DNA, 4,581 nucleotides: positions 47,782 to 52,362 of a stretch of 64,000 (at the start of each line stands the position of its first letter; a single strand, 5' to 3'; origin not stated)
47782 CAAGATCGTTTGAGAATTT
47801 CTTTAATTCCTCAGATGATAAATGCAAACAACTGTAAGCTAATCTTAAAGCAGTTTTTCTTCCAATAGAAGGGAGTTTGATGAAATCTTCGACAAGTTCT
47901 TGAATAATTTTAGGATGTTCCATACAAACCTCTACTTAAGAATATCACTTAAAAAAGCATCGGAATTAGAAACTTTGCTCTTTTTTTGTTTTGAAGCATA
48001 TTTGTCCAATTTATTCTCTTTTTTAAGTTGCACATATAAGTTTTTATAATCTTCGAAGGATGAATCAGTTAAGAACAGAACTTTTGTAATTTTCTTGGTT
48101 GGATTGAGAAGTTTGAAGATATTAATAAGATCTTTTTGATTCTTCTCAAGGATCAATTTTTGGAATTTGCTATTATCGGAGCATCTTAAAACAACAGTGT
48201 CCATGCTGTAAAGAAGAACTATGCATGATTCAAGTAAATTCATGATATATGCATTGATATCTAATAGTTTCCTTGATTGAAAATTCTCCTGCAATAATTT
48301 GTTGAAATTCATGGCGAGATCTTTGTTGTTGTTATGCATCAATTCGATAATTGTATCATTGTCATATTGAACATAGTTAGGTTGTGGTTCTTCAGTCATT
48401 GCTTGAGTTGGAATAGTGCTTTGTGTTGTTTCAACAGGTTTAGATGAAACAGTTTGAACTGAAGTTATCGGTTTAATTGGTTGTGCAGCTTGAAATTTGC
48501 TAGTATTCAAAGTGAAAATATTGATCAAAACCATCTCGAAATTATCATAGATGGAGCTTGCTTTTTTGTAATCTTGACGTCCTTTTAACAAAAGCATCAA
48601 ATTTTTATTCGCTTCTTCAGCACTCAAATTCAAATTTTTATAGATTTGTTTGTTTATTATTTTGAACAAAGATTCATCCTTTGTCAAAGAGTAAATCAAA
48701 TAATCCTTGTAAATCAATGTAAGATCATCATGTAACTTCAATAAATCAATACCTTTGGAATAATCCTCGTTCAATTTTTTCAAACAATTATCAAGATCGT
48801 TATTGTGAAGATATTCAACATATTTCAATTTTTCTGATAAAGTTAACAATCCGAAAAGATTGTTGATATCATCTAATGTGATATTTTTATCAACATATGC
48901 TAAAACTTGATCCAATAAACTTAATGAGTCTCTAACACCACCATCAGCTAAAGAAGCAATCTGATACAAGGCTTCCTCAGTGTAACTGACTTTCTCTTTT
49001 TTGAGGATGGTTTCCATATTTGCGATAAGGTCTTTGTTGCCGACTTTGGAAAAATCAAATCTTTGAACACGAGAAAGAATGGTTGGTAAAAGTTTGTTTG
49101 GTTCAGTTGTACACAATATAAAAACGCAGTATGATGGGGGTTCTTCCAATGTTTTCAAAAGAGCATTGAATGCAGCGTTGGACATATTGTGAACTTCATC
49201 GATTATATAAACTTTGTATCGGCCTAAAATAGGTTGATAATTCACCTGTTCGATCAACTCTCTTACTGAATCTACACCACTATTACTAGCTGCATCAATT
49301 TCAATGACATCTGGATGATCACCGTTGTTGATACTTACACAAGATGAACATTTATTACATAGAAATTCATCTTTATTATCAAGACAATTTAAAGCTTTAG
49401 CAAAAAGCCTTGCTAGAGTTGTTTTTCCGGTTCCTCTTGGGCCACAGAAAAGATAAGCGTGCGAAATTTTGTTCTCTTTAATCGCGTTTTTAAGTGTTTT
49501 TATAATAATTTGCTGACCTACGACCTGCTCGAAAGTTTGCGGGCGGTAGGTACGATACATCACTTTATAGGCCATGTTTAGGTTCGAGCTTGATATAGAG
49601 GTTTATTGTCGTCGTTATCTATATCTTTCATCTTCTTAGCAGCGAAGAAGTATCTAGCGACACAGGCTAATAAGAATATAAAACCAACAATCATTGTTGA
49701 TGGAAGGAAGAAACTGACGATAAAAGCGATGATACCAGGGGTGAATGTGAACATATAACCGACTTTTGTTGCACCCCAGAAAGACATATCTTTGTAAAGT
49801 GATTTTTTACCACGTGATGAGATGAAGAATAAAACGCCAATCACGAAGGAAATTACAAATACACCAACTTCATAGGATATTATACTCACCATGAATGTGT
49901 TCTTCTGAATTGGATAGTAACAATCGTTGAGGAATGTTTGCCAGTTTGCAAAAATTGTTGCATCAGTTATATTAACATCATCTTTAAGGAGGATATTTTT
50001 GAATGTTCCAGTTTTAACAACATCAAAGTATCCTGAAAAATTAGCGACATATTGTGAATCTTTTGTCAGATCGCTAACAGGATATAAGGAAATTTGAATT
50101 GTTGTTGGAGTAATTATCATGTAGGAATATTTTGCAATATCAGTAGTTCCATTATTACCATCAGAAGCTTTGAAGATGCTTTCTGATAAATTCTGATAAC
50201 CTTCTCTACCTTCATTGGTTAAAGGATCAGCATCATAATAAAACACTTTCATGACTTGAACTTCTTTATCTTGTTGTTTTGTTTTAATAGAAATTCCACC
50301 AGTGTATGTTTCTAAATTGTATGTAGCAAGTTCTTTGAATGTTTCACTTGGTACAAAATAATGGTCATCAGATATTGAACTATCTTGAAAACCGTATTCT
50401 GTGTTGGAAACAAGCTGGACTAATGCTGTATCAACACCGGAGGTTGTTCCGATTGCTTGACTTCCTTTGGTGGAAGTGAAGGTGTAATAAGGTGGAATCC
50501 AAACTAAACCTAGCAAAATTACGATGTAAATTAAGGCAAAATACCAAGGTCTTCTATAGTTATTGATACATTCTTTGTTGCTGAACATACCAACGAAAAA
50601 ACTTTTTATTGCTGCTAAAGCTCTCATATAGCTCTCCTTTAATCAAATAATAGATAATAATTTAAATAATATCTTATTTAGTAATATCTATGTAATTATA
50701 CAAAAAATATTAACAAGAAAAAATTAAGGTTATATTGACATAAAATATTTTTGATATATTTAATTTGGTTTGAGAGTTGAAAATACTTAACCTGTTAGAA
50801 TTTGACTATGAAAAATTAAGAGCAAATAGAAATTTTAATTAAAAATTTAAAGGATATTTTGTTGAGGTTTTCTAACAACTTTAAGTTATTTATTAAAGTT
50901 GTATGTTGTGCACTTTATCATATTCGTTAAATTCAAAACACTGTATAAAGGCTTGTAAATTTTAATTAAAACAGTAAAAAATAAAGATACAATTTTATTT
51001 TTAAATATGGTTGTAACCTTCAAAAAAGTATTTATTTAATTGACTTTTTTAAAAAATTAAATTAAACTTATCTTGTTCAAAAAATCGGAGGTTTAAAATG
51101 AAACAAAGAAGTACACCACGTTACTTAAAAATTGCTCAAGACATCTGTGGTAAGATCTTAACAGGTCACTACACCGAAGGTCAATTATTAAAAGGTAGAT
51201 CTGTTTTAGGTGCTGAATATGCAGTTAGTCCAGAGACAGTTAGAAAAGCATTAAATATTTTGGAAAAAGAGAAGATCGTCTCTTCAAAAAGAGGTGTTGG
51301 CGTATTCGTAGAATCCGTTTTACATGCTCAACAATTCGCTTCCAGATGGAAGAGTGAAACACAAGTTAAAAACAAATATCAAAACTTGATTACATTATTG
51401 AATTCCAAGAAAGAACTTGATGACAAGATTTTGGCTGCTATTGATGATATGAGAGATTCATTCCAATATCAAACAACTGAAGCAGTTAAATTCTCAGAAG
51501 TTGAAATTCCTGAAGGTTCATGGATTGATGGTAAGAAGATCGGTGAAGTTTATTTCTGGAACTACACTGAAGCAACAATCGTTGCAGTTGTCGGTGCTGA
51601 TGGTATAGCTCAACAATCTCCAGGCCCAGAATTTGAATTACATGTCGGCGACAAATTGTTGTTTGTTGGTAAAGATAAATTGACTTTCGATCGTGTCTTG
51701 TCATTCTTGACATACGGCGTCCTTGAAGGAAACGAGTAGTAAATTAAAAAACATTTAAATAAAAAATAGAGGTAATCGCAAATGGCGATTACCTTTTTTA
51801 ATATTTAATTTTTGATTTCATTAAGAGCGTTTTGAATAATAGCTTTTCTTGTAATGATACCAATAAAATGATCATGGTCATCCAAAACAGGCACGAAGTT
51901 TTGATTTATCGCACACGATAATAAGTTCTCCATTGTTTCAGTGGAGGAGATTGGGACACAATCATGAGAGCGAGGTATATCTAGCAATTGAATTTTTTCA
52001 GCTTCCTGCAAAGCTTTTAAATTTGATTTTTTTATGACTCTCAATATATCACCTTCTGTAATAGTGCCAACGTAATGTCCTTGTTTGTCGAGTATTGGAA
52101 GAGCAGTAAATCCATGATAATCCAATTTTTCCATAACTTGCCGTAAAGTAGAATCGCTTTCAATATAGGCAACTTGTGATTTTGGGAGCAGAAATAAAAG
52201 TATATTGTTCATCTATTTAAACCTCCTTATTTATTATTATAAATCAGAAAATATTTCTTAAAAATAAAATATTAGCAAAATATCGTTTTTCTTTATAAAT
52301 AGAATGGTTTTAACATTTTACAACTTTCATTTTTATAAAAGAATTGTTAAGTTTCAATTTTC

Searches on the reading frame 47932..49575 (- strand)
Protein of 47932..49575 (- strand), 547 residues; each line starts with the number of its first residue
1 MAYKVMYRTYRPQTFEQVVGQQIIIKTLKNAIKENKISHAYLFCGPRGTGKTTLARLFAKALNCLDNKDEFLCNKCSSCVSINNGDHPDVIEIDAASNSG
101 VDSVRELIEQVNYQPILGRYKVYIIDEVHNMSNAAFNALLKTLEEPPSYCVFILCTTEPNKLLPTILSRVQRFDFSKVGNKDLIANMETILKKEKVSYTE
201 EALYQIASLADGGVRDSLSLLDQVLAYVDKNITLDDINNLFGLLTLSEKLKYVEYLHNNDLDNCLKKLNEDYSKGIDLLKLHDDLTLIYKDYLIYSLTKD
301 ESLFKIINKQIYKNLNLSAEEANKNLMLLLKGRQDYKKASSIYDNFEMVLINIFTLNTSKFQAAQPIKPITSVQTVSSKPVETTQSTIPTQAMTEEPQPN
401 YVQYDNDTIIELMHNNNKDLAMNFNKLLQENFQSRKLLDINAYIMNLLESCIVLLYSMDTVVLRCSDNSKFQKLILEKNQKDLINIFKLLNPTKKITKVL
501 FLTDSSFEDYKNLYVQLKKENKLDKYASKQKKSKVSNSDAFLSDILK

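Call 7: search_protein_families(library=ncbifam, proteins=[window:47932-49575:-], max_evalue=0.00001)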
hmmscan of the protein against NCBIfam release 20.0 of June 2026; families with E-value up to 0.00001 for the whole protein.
window:47932-49575:- (547 aa): 76 families (the best 25 are shown)
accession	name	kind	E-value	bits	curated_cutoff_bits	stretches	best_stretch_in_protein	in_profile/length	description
NF004046.1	PRK05563.1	equivalog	1.7e-138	463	400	1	2-545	1-564/567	DNA polymerase III subunit gamma/tau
TIGR02397.1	dnaX_nterm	equivalog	2.8e-129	431.4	250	1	3-353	1-354/355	DNA polymerase III subunit gamma/tau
NF004549.0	PRK05896.1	equivalog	2e-117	393.5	578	1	4-533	4-428/642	DNA polymerase III subunits gamma and tau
NF011512.0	PRK14950.1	equivalog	6.9e-116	388.7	593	1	1-407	1-412/585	DNA polymerase III subunits gamma and tau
NF011510.0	PRK14948.1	equivalog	1.1e-113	381.2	593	1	1-458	3-468/640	DNA polymerase III subunit gamma/tau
NF011514.0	PRK14953.1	equivalog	1.4e-111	373.9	536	1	1-419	1-402/488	DNA polymerase III subunits gamma and tau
NF005942.0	PRK07994.1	equivalog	1.7e-110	371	613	1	1-399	1-401/655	DNA polymerase III subunit gamma/tau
NF006585.0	PRK09111.1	equivalog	1.9e-109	367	604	1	2-373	26-406/616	DNA polymerase III subunit gamma/tau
NF011531.0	PRK14971.1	equivalog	4.1e-106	356.2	685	1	3-399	4-405/614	DNA polymerase III subunit gamma/tau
NF011526.0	PRK14965.1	equivalog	1.8e-104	350.7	670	1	1-393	1-398/578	DNA polymerase III subunits gamma and tau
NF011523.0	PRK14962.1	equivalog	2.9e-100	336.3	576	1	4-499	2-448/474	DNA polymerase III subunits gamma and tau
NF004962.0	PRK06305.1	equivalog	9.5e-97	325.1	559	1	2-411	3-414/465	DNA polymerase III subunits gamma and tau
NF006280.0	PRK08451.1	equivalog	3.5e-95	319.8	572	1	5-433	3-411/535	DNA polymerase III subunit gamma/tau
NF011524.0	PRK14963.1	equivalog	3.4e-92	310.6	601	1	6-276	4-272/647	DNA polymerase III subunits gamma and tau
NF005173.0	PRK06647.1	equivalog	7e-92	309.1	623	1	1-437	1-442/568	DNA polymerase III subunits gamma and tau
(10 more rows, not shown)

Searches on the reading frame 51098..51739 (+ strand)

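Call 7: search_protein_families(library=ncbifam, proteins=[window:51098-51739:+], max_evalue=0.00001)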
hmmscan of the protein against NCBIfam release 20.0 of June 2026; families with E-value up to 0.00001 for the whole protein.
window:51098-51739:+ (213 aa): 10 families
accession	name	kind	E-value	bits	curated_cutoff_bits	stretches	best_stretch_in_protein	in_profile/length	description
TIGR02404.1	trehalos_R_Bsub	equivalog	8.5e-11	41.9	211.95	1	9-108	2-105/233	trehalose operon repressor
TIGR02325.1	C_P_lyase_phnF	equivalog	6.8e-10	38.9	156.8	1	7-104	8-106/238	phosphonate metabolism transcriptional regulator PhnF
NF052282.1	PLP_TF_PdxR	equivalog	1.8e-09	37.2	320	1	8-93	2-89/448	MocR-like pyridoxine biosynthesis transcription factor PdxR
TIGR02018.2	his_ut_repres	equivalog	1.9e-09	37.2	220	1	9-77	1-69/226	histidine utilization transcriptional repressor HutC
NF007292.0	PRK09764.1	equivalog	1.4e-08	34.2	281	1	6-72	4-70/240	GntR family transcriptional regulator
NF041547.1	GntR_LSA1692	equivalog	2.7e-08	33.7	275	1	9-73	3-67/233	GntR family transcriptional regulator, LSA1692 subfamily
NF047563.1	modulin_PmtR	equivalog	1.5e-07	31.5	200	1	5-81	10-90/125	PSM export ABC transporter transcriptional regulator PmtR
NF052286.1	ecto_TF_EhuR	exception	6.7e-07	28.2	480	1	3-79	7-83/458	MocR-like ectoine utilization transcription factor EhuR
NF008491.0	PRK11402.1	subfamily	1.7e-06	27.8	269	1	4-73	8-77/243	GntR family transcriptional regulator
NF011575.0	PRK14999.1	equivalog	2.4e-06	27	424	1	5-118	10-124/241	histidine utilization repressor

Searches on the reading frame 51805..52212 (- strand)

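Call 7: search_protein_families(library=ncbifam, proteins=[window:51805-52212:-], max_evalue=0.00001)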
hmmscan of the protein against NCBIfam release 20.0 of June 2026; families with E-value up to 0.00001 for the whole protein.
window:51805-52212:- (135 aa): 13 families
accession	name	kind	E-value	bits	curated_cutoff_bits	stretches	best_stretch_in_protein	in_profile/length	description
NF041630.1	CBS_CbpB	equivalog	6.3e-21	74.7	125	1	6-129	13-135/143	cyclic-di-AMP-binding protein CbpB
NF038387.1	CBS_CbpA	equivalog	1.3e-07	31.4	150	1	8-127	7-120/209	cyclic di-AMP binding protein CbpA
TIGR01186.1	proV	subfamily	1.3e-06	27.8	326.6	0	82-128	309-356/363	betaine/proline/choline family ABC transporter ATP-binding protein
TIGR00400.1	mgtE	equivalog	1.3e-06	27.5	232.75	0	12-75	203-266/450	magnesium transporter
NF053603.1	HhpR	exception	2.1e-06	27.2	520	1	7-128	64-182/282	CBS domain-containing high hydrostatic pressure regulator HhpR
NF011447.0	PRK14869.2-3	equivalog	2.3e-06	26.5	522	0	13-64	77-128/540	putative manganese-dependent inorganic diphosphatase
NF011443.0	PRK14869.1-5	equivalog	2.5e-06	26.2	335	0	13-63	257-307/546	putative manganese-dependent inorganic diphosphatase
NF011449.0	PRK14869.2-5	equivalog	4.2e-06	26.1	411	0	10-128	74-204/451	putative manganese-dependent inorganic diphosphatase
NF053863.1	DS11_antiphage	equivalog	4.9e-06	25.9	260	1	11-125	82-188/305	CBS domain-containing anti-phage protein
NF041552.1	TF_PrdR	equivalog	5.5e-06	25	795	1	12-133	14-129/577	sigma-54 dependent transcriptional regulator PrdR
NF011440.0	PRK14869.1-2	equivalog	5.6e-06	25.3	746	0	78-128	245-297/541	putative manganese-dependent inorganic diphosphatase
NF038279.1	TF_CBS_SpxR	exception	7.1e-06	25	600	0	10-129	196-305/427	CBS-HotDog domain-containing transcription factor SpxR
TIGR01137.1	cysta_beta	equivalog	7.2e-06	24.9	510.25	1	14-125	348-452/457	cystathionine beta-synthase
